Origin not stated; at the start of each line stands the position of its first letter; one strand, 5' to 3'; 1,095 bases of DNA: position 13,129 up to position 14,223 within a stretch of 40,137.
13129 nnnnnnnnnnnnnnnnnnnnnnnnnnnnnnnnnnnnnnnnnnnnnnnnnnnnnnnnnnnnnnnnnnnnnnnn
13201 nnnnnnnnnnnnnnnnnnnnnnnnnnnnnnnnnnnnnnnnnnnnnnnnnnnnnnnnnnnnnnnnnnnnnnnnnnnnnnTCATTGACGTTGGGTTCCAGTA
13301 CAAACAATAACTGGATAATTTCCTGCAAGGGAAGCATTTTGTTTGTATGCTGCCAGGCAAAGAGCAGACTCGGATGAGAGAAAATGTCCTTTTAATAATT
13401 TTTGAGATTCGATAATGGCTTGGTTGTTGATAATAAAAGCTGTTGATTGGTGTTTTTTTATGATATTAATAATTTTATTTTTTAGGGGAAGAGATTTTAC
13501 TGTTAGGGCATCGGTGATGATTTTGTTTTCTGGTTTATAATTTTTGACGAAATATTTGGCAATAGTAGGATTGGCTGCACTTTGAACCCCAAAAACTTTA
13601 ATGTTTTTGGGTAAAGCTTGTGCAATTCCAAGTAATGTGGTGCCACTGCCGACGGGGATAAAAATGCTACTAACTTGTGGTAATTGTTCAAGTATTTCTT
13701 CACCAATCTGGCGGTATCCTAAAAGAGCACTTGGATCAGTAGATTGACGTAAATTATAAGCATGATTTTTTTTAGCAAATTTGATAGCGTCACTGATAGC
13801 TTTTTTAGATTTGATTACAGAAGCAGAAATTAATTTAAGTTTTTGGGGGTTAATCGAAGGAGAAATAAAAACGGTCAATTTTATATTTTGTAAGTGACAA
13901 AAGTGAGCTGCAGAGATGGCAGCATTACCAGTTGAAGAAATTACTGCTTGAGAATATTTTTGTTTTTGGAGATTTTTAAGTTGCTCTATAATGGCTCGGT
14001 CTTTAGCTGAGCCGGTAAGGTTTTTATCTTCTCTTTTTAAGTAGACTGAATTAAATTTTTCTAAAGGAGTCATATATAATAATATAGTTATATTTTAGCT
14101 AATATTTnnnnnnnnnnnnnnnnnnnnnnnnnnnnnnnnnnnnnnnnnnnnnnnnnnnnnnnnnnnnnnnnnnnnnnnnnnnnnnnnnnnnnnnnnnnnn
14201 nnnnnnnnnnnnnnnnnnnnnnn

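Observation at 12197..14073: PLP fold-type-II enzyme and ATP-grasp ligase chained to ftsW in the slot where murD normally sits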

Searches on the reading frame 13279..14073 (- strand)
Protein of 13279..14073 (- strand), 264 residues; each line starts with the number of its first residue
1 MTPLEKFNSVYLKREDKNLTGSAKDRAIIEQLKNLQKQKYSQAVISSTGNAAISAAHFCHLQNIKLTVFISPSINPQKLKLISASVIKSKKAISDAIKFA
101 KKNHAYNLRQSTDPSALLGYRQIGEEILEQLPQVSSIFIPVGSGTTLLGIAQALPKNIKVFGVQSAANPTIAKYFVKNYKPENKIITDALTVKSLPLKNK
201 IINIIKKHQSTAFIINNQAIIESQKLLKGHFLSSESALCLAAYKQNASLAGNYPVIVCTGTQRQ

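Call 5: search_protein_families(library=pfam, proteins=[window:13279-14073:-], max_evalue=0.01)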
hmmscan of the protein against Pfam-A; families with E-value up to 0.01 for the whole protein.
window:13279-14073:- (264 aa): 1 family
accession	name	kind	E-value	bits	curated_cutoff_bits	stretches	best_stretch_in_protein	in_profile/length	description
PF00291.31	PALP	-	7.8e-41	140.8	35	1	7-255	13-290/295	Pyridoxal-phosphate dependent enzyme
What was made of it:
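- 13279..14073 (-): Minimal (264 aa) threonine-synthase-like fold-type-II PLP enzyme. PF00291 at E=7.8e-41 (call 5).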

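Call 6: search_protein_families(library=ncbifam, proteins=[window:13279-14073:-], max_evalue=0.01)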
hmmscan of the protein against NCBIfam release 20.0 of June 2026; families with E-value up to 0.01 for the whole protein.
window:13279-14073:- (264 aa): 32 families (the best 25 are shown)
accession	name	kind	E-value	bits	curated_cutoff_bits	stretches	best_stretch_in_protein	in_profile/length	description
NF006205.0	PRK08329.1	equivalog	3.6e-25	88.7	358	1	2-246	65-323/347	threonine synthase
NF004170.0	PRK05638.1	equivalog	6.9e-25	87.5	421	1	9-243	81-332/442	threonine synthase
NF005035.0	PRK06450.1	equivalog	1.7e-22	79.7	301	1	2-261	59-333/338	threonine synthase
NF006094.0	PRK08246.1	subfamily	1.3e-20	74.1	331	1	8-244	37-283/310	serine/threonine dehydratase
NF004996.0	PRK06381.1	equivalog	9.4e-20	70.9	266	1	7-154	30-187/319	threonine synthase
TIGR01127.1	ilvA_1Cterm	equivalog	7.3e-18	64.7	378.75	1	9-222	16-241/380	threonine ammonia-lyase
NF005292.0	PRK06815.1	equivalog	2.1e-17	63.2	371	1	9-173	37-212/320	threonine/serine dehydratase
NF006389.0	PRK08638.1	equivalog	2.3e-17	62.9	453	1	9-192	43-240/333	bifunctional threonine ammonia-lyase/L-serine ammonia-lyase TdcB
TIGR03945.1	PLP_SbnA_fam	equivalog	2.7e-16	59.5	349.95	1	9-157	23-190/304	2,3-diaminopropionate biosynthesis protein SbnA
NF005600.0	PRK07334.1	equivalog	3e-15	55.7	496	1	9-223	44-268/408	threonine ammonia-lyase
NF006050.0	PRK08197.1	equivalog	1.2e-14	53.9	303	1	8-246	96-361/406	threonine synthase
NF005680.0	PRK07476.1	equivalog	2.4e-14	53.1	413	1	9-164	39-205/326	hydroxyectoine utilization dehydratase EutB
NF006674.0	PRK09224.1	subfamily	4.2e-14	52.1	577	1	8-194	40-241/508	threonine ammonia-lyase IlvA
NF009130.0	PRK12483.1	subfamily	5.7e-14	51.6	801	1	8-168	52-224/521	threonine ammonia-lyase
TIGR02079.1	THD1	equivalog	1e-12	47.6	440.55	1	9-178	32-217/410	threonine ammonia-lyase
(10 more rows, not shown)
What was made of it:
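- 13279..14073 (-): The best NCBIfam hit is threonine synthase, at 88.7 bits against a cut-off of 358 (call 6).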

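Call 8: search_solved_structures(query=window:13279-14073:-, max_evalue=0.001, show_alignments=2)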
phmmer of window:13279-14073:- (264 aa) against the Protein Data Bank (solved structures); distinct sequences matched with E-value up to 0.001: 38.
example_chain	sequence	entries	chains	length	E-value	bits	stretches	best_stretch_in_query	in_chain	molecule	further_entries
3iau_A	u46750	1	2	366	8.8e-12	48.2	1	10-172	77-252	Threonine deaminase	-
5xem_A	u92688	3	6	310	6e-10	42.2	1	8-181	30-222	Cysteine synthase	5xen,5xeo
8y1j_A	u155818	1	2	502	3.9e-09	39.5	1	8-165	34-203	L-threonine dehydratase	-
2gn0_A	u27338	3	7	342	4.2e-09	39.4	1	9-167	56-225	Threonine dehydratase catabolic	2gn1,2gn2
4h27_A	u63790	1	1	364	5.9e-08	35.7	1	8-156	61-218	L-serine dehydratase/L-threonine deaminase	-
8t2c_A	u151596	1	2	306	7.3e-08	35.4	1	9-172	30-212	Cysteine synthase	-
8srt_A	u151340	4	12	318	8e-08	35.2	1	9-172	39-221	Cysteine synthase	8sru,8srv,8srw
1p5j_A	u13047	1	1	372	2.8e-07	33.4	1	8-218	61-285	L-serine dehydratase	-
1pwe_A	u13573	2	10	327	4.3e-07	32.8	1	8-186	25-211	L-serine dehydratase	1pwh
3spx_A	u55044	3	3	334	7.5e-07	32.1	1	9-169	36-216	O-acetyl serine sulfhydrylase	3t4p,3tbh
8b9m_A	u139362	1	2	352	8.6e-07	31.9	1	9-169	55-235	Cysteine synthase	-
1o58_A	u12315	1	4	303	9.1e-07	31.8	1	9-171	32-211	O-acetylserine sulfhydrylase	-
3l6b_A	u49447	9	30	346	1.3e-06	31.3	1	10-165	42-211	Serine racemase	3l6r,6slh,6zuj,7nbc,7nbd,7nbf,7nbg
6zsp_AAA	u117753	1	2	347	1.3e-06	31.3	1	10-165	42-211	Serine racemase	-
5x2l_A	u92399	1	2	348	1.3e-06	31.3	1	10-165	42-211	Serine racemase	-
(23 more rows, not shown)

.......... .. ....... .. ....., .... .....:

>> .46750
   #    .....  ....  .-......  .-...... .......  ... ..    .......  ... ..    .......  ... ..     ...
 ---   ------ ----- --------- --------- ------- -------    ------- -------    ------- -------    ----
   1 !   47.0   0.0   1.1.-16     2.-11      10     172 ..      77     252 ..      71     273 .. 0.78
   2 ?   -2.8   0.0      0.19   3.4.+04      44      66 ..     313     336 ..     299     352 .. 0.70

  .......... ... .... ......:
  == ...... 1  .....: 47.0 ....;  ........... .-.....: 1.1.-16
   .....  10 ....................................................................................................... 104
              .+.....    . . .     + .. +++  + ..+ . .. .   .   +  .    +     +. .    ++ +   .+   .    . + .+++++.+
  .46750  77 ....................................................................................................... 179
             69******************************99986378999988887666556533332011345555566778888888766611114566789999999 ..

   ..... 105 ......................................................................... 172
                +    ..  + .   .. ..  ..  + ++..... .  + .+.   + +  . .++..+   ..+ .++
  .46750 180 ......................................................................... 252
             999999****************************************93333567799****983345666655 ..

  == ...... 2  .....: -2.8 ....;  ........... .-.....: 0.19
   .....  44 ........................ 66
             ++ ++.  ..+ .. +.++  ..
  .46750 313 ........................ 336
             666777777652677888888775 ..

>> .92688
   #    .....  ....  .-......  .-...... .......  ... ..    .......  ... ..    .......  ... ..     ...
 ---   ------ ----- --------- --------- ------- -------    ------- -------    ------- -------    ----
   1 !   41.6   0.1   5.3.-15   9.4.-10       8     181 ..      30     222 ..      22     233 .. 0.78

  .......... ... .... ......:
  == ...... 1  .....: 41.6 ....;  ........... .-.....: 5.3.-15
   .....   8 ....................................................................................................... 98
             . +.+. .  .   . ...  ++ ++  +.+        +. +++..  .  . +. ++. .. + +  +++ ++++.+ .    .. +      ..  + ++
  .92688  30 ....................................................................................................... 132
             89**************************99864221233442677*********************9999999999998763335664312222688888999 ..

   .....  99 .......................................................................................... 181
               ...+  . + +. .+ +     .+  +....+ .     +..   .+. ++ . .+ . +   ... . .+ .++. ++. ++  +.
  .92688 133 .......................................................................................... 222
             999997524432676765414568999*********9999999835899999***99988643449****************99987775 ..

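Call 24: find_homologous_proteins(query=window:13279-14073:-, max_evalue=0.001)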
Query window:13279-14073:- (264 aa): 539 proteins with E <= 0.001 among 1621 candidates; the best 120 are listed.
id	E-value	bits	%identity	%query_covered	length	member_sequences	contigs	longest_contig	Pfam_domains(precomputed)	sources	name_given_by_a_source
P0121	1.7e-160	550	99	100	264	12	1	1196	PF00291.32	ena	-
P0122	3.1e-141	487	87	100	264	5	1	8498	PF00291.32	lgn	-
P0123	2.5e-101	356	67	100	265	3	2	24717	PF00291.32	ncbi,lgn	-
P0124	1.4e-98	347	63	100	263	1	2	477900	PF00291.32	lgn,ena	-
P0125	2.8e-96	339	61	100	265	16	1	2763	PF00291.32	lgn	-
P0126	9.1e-93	328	62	100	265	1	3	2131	PF00291.32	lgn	-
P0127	4.3e-92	326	60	100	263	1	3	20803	PF00291.32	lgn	-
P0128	1.4e-91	324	60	99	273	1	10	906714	PF00291.32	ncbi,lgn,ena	-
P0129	1.6e-89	317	60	100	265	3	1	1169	PF00291.32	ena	-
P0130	6.1e-89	315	58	99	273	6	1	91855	PF00291.32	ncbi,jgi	-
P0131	1.1e-88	315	60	99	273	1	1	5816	PF00291.32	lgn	-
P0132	2.7e-88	313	61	100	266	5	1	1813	PF00291.32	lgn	-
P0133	2.7e-88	313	60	100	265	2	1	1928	PF00291.32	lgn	-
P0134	3.7e-88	313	62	100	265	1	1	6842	PF00291.32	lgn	-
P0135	4.6e-88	313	58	100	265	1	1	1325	PF00291.32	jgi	-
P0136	5.2e-88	312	59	100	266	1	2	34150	PF00291.32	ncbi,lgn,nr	ncbi:MAG TPA: PLP-dependent lyase/thiolase [Candidatus Methanoperedens sp.]|nr:PLP-dependent lyase/t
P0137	8.9e-88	312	58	100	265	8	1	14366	PF00291.32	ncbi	-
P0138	1.0e-87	311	59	99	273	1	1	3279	PF00291.32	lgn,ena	-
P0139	1.7e-87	311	60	100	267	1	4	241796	PF00291.32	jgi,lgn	-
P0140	3.1e-87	310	58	100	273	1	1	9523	PF00291.32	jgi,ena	-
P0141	3.4e-87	310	59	100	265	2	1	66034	PF00291.32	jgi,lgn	jgi:threonine dehydratase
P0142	3.8e-87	310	57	99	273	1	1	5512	PF00291.32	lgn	-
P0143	4.0e-87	310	58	100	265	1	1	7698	PF00291.32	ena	-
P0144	7.0e-87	309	57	99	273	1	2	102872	PF00291.32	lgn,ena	-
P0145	8.3e-87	308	59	99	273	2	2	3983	PF00291.32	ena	-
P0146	9.6e-87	308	60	100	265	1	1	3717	PF00291.32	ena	-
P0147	1.0e-86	308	58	99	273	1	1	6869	PF00291.32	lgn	-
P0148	1.2e-86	308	58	99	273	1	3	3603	PF00291.32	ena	-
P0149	1.3e-86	308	56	99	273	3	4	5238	PF00291.32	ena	-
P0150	1.8e-86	307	57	99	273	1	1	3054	PF00291.32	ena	-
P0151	1.9e-86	307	59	100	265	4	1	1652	PF00291.32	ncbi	-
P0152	2.4e-86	307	59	100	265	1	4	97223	PF00291.32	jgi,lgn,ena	jgi:threonine dehydratase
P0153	2.8e-86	307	59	100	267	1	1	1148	PF00291.32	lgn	-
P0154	3.0e-86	307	58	99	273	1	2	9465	PF00291.32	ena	-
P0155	3.3e-86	307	58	100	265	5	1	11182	PF00291.32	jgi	-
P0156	3.3e-86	307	56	99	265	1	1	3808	PF00291.32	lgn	-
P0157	4.3e-86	306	58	100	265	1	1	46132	PF00291.32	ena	-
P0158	4.4e-86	306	57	99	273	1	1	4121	PF00291.32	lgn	-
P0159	5.1e-86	306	59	100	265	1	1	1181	PF00291.32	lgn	-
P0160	6.4e-86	306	57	100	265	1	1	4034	PF00291.32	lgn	-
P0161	9.3e-86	305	58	100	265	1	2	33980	PF00291.32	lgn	-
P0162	9.5e-86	305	58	100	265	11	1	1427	PF00291.32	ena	-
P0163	1.1e-85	305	58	99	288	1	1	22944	PF00291.32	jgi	jgi:threonine dehydratase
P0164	1.1e-85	305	57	100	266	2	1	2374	PF00291.32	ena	-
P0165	1.1e-85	305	57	99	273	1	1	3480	PF00291.32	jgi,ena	-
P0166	1.2e-85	305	57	99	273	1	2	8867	PF00291.32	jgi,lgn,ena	-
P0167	1.3e-85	305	56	99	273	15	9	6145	PF00291.32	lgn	-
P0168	1.7e-85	304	58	100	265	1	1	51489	PF00291.32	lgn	-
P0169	1.9e-85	304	56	99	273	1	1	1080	PF00291.32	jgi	jgi:threonine synthase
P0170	2.0e-85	304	57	100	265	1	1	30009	PF00291.32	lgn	-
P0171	2.6e-85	304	58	99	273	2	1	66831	PF00291.32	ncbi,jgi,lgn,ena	ncbi:MAG: PLP-dependent lyase/thiolase [Candidatus Shapirobacteria bacterium]|jgi:threonine synthase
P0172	3.7e-85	303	58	100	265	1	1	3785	PF00291.32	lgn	-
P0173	3.8e-85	303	57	99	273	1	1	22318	PF00291.32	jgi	jgi:threonine dehydratase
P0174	4.1e-85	303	58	100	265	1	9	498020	PF00291.32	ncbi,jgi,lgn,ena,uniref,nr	ncbi:MAG: ThrC-like protein probable threonine synthase [Candidatus Shapirobacteria bacterium GW2011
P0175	4.2e-85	303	58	100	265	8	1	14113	PF00291.32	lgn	-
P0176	4.3e-85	303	57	100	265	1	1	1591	PF00291.32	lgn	-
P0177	4.4e-85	303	58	99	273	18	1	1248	PF00291.32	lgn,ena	-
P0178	4.9e-85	303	57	100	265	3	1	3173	PF00291.32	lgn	-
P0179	5.1e-85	303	57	99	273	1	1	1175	PF00291.32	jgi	jgi:threonine dehydratase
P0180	5.1e-85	303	56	99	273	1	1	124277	PF00291.32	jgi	jgi:threonine dehydratase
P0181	5.4e-85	303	56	99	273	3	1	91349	PF00291.32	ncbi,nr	ncbi:MAG: PLP-dependent lyase/thiolase [Candidatus Shapirobacteria bacterium]|nr:PLP-dependent lyase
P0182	5.9e-85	302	57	99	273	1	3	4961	PF00291.32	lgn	-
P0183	6.8e-85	302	56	99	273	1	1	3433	PF00291.32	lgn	-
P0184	7.0e-85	302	60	100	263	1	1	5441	PF00291.32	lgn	-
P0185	7.6e-85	302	57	99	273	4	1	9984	PF00291.32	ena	-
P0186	7.6e-85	302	58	100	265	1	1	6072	PF00291.32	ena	-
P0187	9.8e-85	302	58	100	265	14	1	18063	PF00291.32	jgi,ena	-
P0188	1.0e-84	302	57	99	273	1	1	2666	PF00291.32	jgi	jgi:threonine synthase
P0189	1.2e-84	301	57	99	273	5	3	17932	PF00291.32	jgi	-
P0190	1.4e-84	301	58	99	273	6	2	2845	PF00291.32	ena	-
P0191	1.5e-84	301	56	99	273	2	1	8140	PF00291.32,PF26618.1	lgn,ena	-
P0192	2.5e-84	300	57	100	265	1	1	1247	PF00291.32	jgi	jgi:threonine dehydratase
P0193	2.7e-84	300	56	99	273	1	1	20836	PF00291.32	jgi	-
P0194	2.8e-84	300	55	99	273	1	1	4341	PF00291.32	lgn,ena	-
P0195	3.0e-84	300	57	100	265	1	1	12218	PF00291.32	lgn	-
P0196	3.3e-84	300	58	99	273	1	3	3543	PF00291.32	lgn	-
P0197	3.9e-84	300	58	99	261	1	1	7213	PF00291.32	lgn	-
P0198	4.1e-84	300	57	99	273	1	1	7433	PF00291.32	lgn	-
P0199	4.8e-84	299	57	99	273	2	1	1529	PF00291.32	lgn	-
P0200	4.9e-84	299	58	100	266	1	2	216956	PF00291.32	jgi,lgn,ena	-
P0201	5.4e-84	299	57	99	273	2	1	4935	PF00291.32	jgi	jgi:threonine dehydratase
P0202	6.9e-84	299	56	99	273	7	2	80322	PF00291.32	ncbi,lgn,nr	ncbi:MAG: PLP-dependent lyase/thiolase [Candidatus Shapirobacteria bacterium]|nr:PLP-dependent lyase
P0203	7.3e-84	299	57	99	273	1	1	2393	PF00291.32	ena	-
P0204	7.3e-84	299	57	100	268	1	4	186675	PF00291.32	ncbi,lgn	-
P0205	7.8e-84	299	56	100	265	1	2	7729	PF00291.32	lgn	-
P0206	8.8e-84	299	57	100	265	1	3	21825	PF00291.32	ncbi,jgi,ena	-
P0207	1.1e-83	298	56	100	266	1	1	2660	PF00291.32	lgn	-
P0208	1.1e-83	298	57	99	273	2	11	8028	PF00291.32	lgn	-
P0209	1.1e-83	298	56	99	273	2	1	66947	PF00291.32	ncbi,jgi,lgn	jgi:threonine synthase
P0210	1.3e-83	298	57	100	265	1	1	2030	PF00291.32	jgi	jgi:threonine dehydratase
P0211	1.6e-83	298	56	100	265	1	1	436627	PF00291.32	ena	-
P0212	2.1e-83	297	54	99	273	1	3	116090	PF00291.32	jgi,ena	-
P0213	2.1e-83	297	58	100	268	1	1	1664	PF00291.32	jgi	-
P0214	2.2e-83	297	56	99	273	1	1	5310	PF00291.32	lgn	-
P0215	2.4e-83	297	55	99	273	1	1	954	PF00291.32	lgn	-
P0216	2.7e-83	297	56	99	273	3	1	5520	PF00291.32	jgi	jgi:threonine dehydratase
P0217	2.8e-83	297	57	100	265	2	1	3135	PF00291.32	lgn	-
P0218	3.4e-83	297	56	99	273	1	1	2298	PF00291.32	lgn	-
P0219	5.4e-83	296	56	100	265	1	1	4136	PF00291.32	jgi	jgi:threonine dehydratase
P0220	5.6e-83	296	57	99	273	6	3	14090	PF00291.32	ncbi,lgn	-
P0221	6.0e-83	296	57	99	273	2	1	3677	PF00291.32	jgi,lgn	-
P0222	6.4e-83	296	57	100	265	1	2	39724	PF00291.32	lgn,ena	-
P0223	7.0e-83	296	58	100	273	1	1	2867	PF00291.32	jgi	jgi:threonine synthase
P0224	7.3e-83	296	57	100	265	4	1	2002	PF00291.32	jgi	jgi:threonine dehydratase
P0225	9.4e-83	295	57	100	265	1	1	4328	PF00291.32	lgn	-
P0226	9.9e-83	295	56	100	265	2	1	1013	PF00291.32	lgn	-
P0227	1.0e-82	295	58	100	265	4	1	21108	PF00291.32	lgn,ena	-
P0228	1.0e-82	295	56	99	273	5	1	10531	PF00291.32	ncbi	-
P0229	1.1e-82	295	58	100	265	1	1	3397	PF00291.32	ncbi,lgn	-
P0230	1.1e-82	295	56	99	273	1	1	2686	PF00291.32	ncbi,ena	-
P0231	1.2e-82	295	56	99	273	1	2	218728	PF00291.32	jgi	jgi:threonine dehydratase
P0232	1.2e-82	295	56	99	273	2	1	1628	PF00291.32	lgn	-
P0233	1.4e-82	295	55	99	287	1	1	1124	PF00291.32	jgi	jgi:threonine synthase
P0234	1.4e-82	295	56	99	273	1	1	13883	PF00291.32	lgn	-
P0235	2.1e-82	294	56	99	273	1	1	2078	PF00291.32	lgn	-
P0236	2.3e-82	294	56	99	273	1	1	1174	PF00291.32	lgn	-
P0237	2.5e-82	294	56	99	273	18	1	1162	PF00291.32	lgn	-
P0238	2.5e-82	294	56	99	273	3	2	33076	PF00291.32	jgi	-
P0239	2.6e-82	294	54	99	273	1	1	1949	PF00291.32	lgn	-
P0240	2.7e-82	294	54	99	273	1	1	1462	PF00291.32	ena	-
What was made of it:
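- Some databases call its relatives 'threonine synthase' or 'threonine dehydratase' (call 24).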

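Call 37: predict_structure(alignment_id=A2)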
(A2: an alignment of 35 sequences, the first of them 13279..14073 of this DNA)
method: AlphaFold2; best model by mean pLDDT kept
length: 264 residues; sequences in the alignment: 35
mean_pLDDT: 92.5   pTM: 0.90
mean pLDDT of the five models: 92.5, 92.3, 91.7, 88.8, 87.1
residues with pLDDT >= 90: 207; 70-90: 47; 50-70: 9; < 50: 1
segments of 3 or more residues with pLDDT < 50: none
pLDDT, mean of each block of 10 residues (from residue 1): 94 93 93 96 90 95 97 87 94 94 94 90 98 98 93 98 93 94 81 80 98 97 91 92 97 93 61
secondary structure, 60 per line:
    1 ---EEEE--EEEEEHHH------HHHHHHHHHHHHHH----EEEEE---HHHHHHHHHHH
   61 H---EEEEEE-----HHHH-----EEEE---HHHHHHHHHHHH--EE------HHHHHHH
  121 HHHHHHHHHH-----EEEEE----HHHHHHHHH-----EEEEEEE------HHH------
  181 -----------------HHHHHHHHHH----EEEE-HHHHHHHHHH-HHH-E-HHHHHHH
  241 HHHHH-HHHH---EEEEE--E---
elements in order: E4-7 E10-14 H24-37 E42-46 H50-61 E65-70 H76-79 E85-88 H92-103 H114-130 E136-140 H145-153 E159-165 H198-207 E212-215 H217-226 H234-245 H247-250 E254-258

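Call 41: fold_search(model_id=the predicted structure, library=pdb)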
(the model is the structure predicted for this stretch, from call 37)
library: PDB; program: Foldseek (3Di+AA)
matches with E <= 10: 1939; with E <= 0.001: 510
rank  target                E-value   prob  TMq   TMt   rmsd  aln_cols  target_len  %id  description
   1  8zkv_A                8.8e-18  1.00  0.86  0.71   3.4       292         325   20  Crystal structure of mutant catalytic domains of threonine deaminase in complex with PLP (released 2024-06-12)
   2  2gn0_MODEL_1_C        1.0e-17  1.00  0.85  0.70   3.4       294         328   21  Crystal structure of dimeric biodegradative threonine deaminase (TdcB) from Salmonella typhimurium at 1.7 A re (released 2006-11-07)
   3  2gn2                  1.4e-17  1.00  0.86  0.71   3.5       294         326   22  Crystal structure of tetrameric biodegradative threonine deaminase (TdcB) from Salmonella typhimurium in complex with CM (released 2006-11-07)
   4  2gn0_MODEL_1_B        1.6e-17  1.00  0.86  0.72   3.2       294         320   22  Crystal structure of dimeric biodegradative threonine deaminase (TdcB) from Salmonella typhimurium at 1.7 A re (released 2006-11-07)
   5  8zkv_D                1.6e-17  1.00  0.86  0.70   3.5       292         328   19  Crystal structure of mutant catalytic domains of threonine deaminase in complex with PLP (released 2024-06-12)
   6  9d2q                  1.9e-17  1.00  0.86  0.48   3.4       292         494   20  Crystal structure of E. coli Threonine dehydratase (released 2025-04-09)
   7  8zkv_C                1.9e-17  1.00  0.86  0.70   3.5       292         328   19  Crystal structure of mutant catalytic domains of threonine deaminase in complex with PLP (released 2024-06-12)
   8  6nmx_D                2.3e-17  1.00  0.83  0.64   4.0       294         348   22  Threonine synthase from Bacillus subtilis ATCC 6633 with PLP and APPA (released 2019-03-13)
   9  6zsp_AAA              2.5e-17  1.00  0.83  0.70   3.5       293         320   20  Human serine racemase bound to ATP and malonate. (released 2021-03-03)
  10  2gn1_B                2.8e-17  1.00  0.86  0.72   3.3       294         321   22  Crystal structure of dimeric biodegradative threonine deaminase (TdcB) from Salmonella typhimurium at 2.2A resolution  (released 2006-11-07)
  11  2gn0_MODEL_1_A        2.8e-17  1.00  0.86  0.70   3.3       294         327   21  Crystal structure of dimeric biodegradative threonine deaminase (TdcB) from Salmonella typhimurium at 1.7 A re (released 2006-11-07)
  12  6nmx_A                3.0e-17  1.00  0.85  0.65   3.6       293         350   21  Threonine synthase from Bacillus subtilis ATCC 6633 with PLP and APPA (released 2019-03-13)
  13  9jfi_A                3.8e-17  1.00  0.84  0.69   4.2       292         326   19  Structure of wild type catalytic domains of threonine deaminase in complex with PLP (released 2025-05-14)
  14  8y1j_B                4.3e-17  1.00  0.86  0.48   3.7       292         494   22  Structure of the pyridoxal 5'-phosphate-dependent (PLP) threonine deaminase ilvA1 from Pseudomonas aeruginosa PAO1 (released 2024-05-22)
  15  6cgq_B                4.3e-17  1.00  0.83  0.65   3.9       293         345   21  Threonine synthase from Bacillus subtilis ATCC 6633 with PLP and PLP-Ala (released 2019-02-27)
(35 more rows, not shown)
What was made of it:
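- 13279..14073 (-): Foldseek places it equally far (TM about 0.85, 18-22% identity) from threonine deaminase, threonine synthase, serine racemase and OASS (calls 37, 41).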
